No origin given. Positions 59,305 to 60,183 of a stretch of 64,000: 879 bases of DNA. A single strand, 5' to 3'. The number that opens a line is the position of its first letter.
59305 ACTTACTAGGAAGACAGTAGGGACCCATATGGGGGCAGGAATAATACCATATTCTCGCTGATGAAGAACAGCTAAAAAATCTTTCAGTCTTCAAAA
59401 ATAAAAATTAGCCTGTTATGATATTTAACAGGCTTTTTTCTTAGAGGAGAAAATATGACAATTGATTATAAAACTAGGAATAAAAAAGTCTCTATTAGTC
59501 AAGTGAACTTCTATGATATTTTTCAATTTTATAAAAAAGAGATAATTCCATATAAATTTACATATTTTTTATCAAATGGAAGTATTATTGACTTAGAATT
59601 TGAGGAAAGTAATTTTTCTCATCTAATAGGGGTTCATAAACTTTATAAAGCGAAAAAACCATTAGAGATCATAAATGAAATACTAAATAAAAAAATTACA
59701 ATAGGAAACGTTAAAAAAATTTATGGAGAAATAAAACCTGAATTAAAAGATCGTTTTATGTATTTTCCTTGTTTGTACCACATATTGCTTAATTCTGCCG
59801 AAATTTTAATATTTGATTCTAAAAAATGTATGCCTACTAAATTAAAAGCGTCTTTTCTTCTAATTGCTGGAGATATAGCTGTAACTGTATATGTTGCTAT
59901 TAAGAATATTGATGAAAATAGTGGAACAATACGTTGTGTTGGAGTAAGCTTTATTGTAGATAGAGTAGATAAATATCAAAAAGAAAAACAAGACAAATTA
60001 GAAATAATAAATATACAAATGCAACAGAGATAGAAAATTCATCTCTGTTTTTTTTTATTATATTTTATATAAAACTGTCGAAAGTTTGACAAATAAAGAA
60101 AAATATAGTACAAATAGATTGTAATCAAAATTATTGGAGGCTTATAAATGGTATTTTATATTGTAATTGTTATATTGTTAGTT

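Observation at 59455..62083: Moron cluster after the head morphogenesis genes: an unknown 192-aa protein, a DUF4041/T5orf172 membrane protein and a lipoprotein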

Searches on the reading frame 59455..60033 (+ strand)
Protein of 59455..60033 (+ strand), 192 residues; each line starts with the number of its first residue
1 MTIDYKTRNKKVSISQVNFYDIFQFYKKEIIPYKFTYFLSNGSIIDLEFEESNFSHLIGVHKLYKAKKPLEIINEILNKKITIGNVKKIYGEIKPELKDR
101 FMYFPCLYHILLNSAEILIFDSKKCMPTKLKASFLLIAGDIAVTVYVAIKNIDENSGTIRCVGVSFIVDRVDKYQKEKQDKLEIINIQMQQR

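Call 3: search_protein_families(library=pfam, proteins=[window:59455-60033:+], max_evalue=0.01)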
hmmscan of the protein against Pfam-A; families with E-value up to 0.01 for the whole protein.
window:59455-60033:+ (192 aa): 1 family
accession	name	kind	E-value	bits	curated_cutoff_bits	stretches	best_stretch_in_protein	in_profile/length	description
PF18813.6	PBECR4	-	3.6e-14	54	27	1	21-185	4-167/188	phage-Barnase-EndoU-ColicinE5/D-RelE like nuclease4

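Call 4: search_protein_families(library=padloc, proteins=[window:59455-60033:+], max_evalue=0.01)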
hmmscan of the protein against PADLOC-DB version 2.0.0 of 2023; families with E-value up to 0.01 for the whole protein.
window:59455-60033:+ (192 aa): 0 families

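Call 5: search_protein_families(library=phrogs, proteins=[window:59455-60033:+], max_evalue=0.01)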
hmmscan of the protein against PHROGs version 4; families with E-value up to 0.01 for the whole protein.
window:59455-60033:+ (192 aa): 2 families
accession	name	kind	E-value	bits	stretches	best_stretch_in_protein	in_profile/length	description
phrog_3446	-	unknown function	2.3e-07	32.1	1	43-181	38-171/179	-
phrog_23465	-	unknown function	0.002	18.6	1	130-186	38-94/211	-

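Call 23: find_homologous_proteins(query=window:59455-60033:+, max_evalue=0.001)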
Query window:59455-60033:+ (192 aa): 1 proteins with E <= 0.001 among 212 candidates.
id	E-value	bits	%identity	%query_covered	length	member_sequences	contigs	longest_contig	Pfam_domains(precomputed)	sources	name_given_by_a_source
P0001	2.7e-118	410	99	100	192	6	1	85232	PF18813.7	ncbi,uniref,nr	ncbi:PBECR4 domain-containing protein [Fusobacterium necrophorum]|uniref:PBECR4 domain-containing pr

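Call 27: find_encoding_contigs(protein=P0001, flank=8000, max_places=6)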
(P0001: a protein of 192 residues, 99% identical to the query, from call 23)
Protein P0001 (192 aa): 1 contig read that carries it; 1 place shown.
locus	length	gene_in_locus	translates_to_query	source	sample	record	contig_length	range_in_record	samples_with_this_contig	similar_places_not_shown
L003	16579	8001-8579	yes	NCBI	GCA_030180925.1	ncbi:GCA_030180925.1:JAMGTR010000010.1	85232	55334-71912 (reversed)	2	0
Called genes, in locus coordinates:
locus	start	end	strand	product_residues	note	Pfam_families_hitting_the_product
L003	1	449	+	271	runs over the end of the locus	PF03374:ANT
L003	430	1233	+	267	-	-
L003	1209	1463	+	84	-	PF11753:DUF3310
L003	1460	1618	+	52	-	-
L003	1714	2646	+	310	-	PF13518:HTH_28 (faint), PF13551:HTH_29 (faint), PF13384:HTH_23 (weak), PF06056:Terminase_5 (weak)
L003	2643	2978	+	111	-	-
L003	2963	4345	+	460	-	PF03237:Terminase_6N, PF04466:Terminase_3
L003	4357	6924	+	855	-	PF06074:Portal_Mu, PF04233:Phage_Mu_F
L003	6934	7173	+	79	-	-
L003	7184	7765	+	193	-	PF05069:Phage_tail_S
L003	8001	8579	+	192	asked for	PF18813:PBECR4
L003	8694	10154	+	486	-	PF13250:SNIPE, PF10544:T5orf172, PF13455:MUG113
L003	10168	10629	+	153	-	-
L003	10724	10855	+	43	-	-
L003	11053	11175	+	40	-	-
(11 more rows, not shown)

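Call 51: predict_structure(protein=window:59455-60033:+)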
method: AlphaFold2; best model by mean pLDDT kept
length: 192 residues; sequences in the alignment: 1
mean_pLDDT: 32.2   pTM: 0.26
mean pLDDT of the five models: 32.2, 31.9, 31.7, 31.5, 29.2
residues with pLDDT >= 90: 0; 70-90: 0; 50-70: 0; < 50: 192
segments of 3 or more residues with pLDDT < 50: 1-192
pLDDT, mean of each block of 10 residues (from residue 1): 31 25 24 28 29 25 27 28 25 33 30 30 34 40 45 42 43 39 32 38
secondary structure, 60 per line:
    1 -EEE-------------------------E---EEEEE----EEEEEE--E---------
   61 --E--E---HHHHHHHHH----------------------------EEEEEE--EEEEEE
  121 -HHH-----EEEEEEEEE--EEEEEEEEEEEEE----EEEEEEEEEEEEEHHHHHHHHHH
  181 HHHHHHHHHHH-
elements in order: E2-4 E34-38 E43-48 H70-78 E107-112 E115-120 E130-138 E141-153 E158-170 H171-191

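Call 64: search_solved_structures(query=window:59455-60033:+, max_evalue=10)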
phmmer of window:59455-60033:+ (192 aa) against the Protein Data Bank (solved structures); distinct sequences matched with E-value up to 10: 1.
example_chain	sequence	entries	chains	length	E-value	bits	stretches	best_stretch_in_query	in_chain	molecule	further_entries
1keb_A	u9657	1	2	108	1.1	12.3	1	115-165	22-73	Thioredoxin 1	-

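Call 72: search_dna_similar(query=window:59455-60033:+, collection=phages, mode=protein, max_rows=30, max_evalue=1)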
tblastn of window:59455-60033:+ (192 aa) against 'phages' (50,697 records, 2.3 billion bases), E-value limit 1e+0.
No match.

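Call 74: search_protein_families(library=ncbifam, proteins=[window:59455-60033:+], max_evalue=0.1)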
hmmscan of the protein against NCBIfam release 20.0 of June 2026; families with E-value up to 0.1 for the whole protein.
window:59455-60033:+ (192 aa): 0 families

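Call 75: find_related_loci(query=window:59455-60033:+, collection=viral_contigs, flank=8000)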
Query window:59455-60033:+ (192 aa) in viral_contigs; peptide patterns used: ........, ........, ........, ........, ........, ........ (x = any residue, [..] = any of these).
15 stretches matched a pattern, but none encodes a relative of the query by tblastn (E <= 1e-3).

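Call 93: search_dna_similar(query=window:59455-60033:+, collection=plasmids, mode=protein, max_rows=20, max_evalue=1)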
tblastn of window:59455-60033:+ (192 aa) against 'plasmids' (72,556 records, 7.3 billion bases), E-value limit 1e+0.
Records with a match: 8; places in all: 10; records where one place covers at least 80% of the query: 1.
Best place of each record, by identity: <60% 8.
By first word of the organism name: Bacillus 3; Brevibacillus 2; Paenibacillus 1; Salmonella 1; Halobacillus 1.
By predicted mobility (MOB-suite, as given by PLSDB): non-mobilizable 6; mobilizable 2.
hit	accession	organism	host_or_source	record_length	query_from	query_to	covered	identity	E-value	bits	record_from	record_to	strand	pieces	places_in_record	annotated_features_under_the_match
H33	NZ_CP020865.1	Paenibacillus sp. Cedars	Single culture,Alkaline pool submerged ...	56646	7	161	81%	26.9%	2e-7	57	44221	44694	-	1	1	PBECR4 domain-containing protein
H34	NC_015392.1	Salmonella enterica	cattle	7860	4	152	78%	27.4%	2e-3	45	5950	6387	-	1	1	PBECR4 domain-containing protein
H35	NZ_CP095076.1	Halobacillus amylolyticus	single cell,Saltern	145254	32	158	66%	31.7%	9e-4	47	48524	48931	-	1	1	PBECR4 domain-containing protein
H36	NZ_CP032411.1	Brevibacillus laterosporus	single colony,Tattoo ink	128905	9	132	65%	27.9%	3e-2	42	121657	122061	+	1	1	PBECR4 domain-containing protein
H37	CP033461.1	Brevibacillus laterosporus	cabbage,whole organism,cabbage seeds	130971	9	132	65%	27.9%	5e-1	38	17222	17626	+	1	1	hypothetical protein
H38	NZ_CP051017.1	Bacillus tropicus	Oryctes gigas,whole organism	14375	22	122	53%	32.1%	5e-3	44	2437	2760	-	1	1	PBECR4 domain-containing protein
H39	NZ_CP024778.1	Bacillus thuringiensis LM1212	Oryctes gigas,whole organism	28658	22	122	53%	32.1%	5e-3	44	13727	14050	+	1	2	PBECR4 domain-containing protein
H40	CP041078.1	Bacillus tropicus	Oryctes gigas,whole organism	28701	22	122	53%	32.1%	5e-3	44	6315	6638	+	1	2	hypothetical protein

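Call 94: get_annotated_region(hit=H34, flank=4000)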
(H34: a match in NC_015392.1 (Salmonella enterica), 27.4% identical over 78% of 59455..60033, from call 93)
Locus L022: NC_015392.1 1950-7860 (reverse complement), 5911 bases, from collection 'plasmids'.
description: Salmonella enterica subsp. enterica serovar Dublin plasmid pSD853_7.9, complete sequence
organism: Salmonella enterica (NCBI taxid 98360)
taxonomy: Bacteria; Pseudomonadota; Gammaproteobacteria; Enterobacterales; Enterobacteriaceae; Salmonella; Salmonella enterica
host: -; source: cattle; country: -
typing (MOB-suite, as given by PLSDB): mobilizable; replicon Inc13; relaxase MOBV,MOBV
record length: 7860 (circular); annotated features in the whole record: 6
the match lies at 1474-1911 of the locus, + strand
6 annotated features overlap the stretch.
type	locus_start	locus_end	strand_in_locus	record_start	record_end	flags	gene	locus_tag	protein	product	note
CDS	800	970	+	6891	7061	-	-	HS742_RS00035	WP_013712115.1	hypothetical protein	-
CDS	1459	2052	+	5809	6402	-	-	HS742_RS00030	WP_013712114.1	PBECR4 domain-containing protein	-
CDS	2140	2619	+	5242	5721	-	-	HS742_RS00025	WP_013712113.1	DUF3967 domain-containing protein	GO:0006355 - regulation of DNA-templated transcription [Evidence IEA]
CDS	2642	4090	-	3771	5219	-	mobV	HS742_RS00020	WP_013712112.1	MobV family relaxase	GO:0006310 - DNA recombination [Evidence IEA]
CDS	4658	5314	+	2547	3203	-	-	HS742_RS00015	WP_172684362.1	hypothetical protein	-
CDS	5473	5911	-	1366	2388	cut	-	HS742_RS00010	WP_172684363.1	protein rep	-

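Call 95: get_annotated_region(hit=H33, flank=4000)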
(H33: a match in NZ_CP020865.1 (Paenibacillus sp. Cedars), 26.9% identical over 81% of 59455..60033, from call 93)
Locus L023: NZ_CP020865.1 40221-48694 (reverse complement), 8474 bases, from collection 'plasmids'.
description: Paenibacillus sp. Cedars plasmid unnamed2, complete sequence
organism: Paenibacillus sp. Cedars (NCBI taxid 1980674)
taxonomy: Bacteria; Bacillota; Bacilli; Bacillales; Paenibacillaceae; Paenibacillus; Paenibacillus sp. Cedars
host: -; source: Single culture,Alkaline pool submerged anode electrode; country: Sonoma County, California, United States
typing (MOB-suite, as given by PLSDB): mobilizable; relaxase MOBC
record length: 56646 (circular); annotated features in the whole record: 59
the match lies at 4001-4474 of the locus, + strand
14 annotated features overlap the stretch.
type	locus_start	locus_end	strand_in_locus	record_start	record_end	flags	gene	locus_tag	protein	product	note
CDS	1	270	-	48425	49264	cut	-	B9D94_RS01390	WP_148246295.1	zincin-like metallopeptidase domain-containing protein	-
CDS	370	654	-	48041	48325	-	-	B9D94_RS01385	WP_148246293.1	hypothetical protein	-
CDS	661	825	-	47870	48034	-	-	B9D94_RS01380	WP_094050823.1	aspartyl-phosphate phosphatase Spo0E family protein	-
CDS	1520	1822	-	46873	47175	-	-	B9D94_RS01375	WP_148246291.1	hypothetical protein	-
CDS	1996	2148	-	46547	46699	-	-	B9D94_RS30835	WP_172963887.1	hypothetical protein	-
CDS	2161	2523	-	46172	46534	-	-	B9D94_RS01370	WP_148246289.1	hypothetical protein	-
CDS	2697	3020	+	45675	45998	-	-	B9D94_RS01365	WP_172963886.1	helix-turn-helix transcriptional regulator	-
CDS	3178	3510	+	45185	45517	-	-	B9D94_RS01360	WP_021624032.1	helix-turn-helix transcriptional regulator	-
CDS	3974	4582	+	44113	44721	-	-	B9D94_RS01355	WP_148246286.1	PBECR4 domain-containing protein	-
CDS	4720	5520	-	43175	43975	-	-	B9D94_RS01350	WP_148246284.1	arsenite methyltransferase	-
CDS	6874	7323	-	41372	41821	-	-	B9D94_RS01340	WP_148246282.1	MarR family winged helix-turn-helix transcriptional regulator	GO:0006355 - regulation of DNA-templated transcription [Evidence IEA]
CDS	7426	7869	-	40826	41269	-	-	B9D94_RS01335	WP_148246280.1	dual specificity protein phosphatase family protein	GO:0016311 - dephosphorylation [Evidence IEA]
CDS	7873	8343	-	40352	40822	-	-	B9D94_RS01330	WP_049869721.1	ArsI/CadI family heavy metal resistance metalloenzyme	-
CDS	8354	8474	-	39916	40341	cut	arsC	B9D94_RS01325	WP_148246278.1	arsenate reductase (thioredoxin)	-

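Call 96: get_annotated_region(hit=H38, flank=3000)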
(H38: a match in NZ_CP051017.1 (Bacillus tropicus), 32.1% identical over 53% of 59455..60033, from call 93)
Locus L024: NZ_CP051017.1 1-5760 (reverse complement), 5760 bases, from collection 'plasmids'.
description: Bacillus tropicus strain LM1212-DB plasmid pLM14, complete sequence
organism: Bacillus tropicus (NCBI taxid 2026188)
taxonomy: Bacteria; Bacillota; Bacilli; Bacillales; Bacillaceae; Bacillus; Bacillus tropicus
host: -; source: Oryctes gigas,whole organism; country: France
typing (MOB-suite, as given by PLSDB): non-mobilizable
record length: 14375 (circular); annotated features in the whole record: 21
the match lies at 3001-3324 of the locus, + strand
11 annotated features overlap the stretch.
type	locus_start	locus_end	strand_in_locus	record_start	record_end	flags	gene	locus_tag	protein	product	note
CDS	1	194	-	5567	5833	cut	-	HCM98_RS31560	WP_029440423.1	hypothetical protein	-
CDS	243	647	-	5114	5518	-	-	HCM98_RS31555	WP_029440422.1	hypothetical protein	-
CDS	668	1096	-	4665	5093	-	-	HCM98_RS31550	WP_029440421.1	hypothetical protein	-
CDS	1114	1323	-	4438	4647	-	-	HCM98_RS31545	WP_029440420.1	hypothetical protein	-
CDS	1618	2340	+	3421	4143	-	-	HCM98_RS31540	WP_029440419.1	MerR family transcriptional regulator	GO:0006355 - regulation of DNA-templated transcription [Evidence IEA]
CDS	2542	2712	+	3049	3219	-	-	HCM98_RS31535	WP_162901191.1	hypothetical protein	-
CDS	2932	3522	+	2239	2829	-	-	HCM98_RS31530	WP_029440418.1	PBECR4 domain-containing protein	-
CDS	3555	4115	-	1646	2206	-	-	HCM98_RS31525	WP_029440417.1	hypothetical protein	-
CDS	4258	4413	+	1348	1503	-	-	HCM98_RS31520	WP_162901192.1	hypothetical protein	-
CDS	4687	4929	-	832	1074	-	-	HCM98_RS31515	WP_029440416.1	hypothetical protein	-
CDS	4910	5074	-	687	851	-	-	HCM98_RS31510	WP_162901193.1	hypothetical protein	-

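Call 97: get_annotated_region(hit=H35, flank=3000)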
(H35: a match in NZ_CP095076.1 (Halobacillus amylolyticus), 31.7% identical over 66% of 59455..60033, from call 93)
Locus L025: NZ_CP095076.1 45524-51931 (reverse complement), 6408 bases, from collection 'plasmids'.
description: Halobacillus amylolyticus strain SSHM10-5 plasmid unnamed1, complete sequence
organism: Halobacillus amylolyticus (NCBI taxid 2932259)
taxonomy: Bacteria; Bacillota; Bacilli; Bacillales; Bacillaceae; Halobacillus; Halobacillus amylolyticus
host: -; source: single cell,Saltern; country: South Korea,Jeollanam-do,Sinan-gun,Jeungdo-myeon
typing (MOB-suite, as given by PLSDB): non-mobilizable
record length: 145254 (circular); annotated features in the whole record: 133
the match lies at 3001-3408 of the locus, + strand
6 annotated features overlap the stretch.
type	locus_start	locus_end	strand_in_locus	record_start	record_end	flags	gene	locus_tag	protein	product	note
CDS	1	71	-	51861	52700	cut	-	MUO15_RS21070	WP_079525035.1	tyrosine-type recombinase/integrase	GO:0015074 - DNA integration [Evidence IEA]; GO:0006310 - DNA recombination [Evidence IEA]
CDS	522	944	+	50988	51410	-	-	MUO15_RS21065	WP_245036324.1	hypothetical protein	-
CDS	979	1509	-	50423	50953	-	-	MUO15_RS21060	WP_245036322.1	hypothetical protein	-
CDS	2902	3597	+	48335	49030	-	-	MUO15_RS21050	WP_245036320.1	PBECR4 domain-containing protein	-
CDS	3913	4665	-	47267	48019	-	-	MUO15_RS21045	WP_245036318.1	hypothetical protein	-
CDS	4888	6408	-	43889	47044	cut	-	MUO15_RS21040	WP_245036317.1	HsdR family type I site-specific deoxyribonuclease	GO:0009307 - DNA restriction-modification system [Evidence IEA]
